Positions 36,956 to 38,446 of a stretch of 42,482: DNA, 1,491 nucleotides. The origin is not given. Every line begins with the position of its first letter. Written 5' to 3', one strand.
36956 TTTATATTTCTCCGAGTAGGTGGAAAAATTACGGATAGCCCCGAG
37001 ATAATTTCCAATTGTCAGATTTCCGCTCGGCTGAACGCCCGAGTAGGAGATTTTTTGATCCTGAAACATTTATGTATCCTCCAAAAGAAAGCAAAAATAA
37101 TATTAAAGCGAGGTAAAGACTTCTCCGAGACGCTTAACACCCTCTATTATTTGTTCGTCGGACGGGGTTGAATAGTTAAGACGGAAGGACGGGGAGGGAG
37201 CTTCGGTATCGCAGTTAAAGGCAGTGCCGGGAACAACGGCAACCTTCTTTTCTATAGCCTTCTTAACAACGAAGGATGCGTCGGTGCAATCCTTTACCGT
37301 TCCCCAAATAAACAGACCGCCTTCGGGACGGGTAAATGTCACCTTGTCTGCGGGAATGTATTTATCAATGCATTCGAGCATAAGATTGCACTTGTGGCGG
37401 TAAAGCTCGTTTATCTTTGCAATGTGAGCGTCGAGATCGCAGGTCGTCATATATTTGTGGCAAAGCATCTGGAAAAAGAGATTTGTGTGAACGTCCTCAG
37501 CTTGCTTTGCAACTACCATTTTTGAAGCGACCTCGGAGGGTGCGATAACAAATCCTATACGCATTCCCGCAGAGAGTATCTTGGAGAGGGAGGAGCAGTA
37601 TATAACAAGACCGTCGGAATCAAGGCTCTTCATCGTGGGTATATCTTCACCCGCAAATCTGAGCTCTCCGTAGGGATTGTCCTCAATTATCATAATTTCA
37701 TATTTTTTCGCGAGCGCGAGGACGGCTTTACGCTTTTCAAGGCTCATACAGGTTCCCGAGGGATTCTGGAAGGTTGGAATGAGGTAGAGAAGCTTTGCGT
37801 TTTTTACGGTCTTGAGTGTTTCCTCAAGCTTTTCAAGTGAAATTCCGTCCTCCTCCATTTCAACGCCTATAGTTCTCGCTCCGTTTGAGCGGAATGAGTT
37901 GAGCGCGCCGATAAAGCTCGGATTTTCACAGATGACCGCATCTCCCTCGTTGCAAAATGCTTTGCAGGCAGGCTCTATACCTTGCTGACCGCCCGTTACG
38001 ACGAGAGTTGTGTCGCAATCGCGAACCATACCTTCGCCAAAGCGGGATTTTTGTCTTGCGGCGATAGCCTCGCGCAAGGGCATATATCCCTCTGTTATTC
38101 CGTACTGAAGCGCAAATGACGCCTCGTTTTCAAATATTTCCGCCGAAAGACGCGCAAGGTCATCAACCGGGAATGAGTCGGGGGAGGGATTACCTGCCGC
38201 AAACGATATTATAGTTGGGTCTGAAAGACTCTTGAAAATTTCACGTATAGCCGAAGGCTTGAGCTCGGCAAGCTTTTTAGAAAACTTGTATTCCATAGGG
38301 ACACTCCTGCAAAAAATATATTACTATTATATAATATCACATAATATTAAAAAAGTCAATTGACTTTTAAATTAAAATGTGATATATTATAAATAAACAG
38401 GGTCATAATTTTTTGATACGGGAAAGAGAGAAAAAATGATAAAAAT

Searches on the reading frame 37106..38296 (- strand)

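Call 39: search_protein_families(library=pfam, proteins=[window:37106-38296:-])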
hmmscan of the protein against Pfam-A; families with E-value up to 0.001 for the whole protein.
window:37106-38296:- (397 aa): 4 families
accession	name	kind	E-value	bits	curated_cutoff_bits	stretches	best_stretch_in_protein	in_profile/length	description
PF00155.27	Aminotran_1_2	-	9.8e-32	111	19.7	1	28-390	2-361/361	Aminotransferase class I and II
PF12897.13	Asp_aminotransf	-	3e-14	53.1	27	1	116-385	121-400/421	Aspartate amino-transferase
PF01212.27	Beta_elim_lyase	-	1.9e-06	27.8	27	1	93-206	46-168/288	Beta-eliminating lyase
PF01053.26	Cys_Met_Meta_PP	-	0.00025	20.2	27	1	94-208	67-175/381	Cys/Met metabolism PLP-dependent enzyme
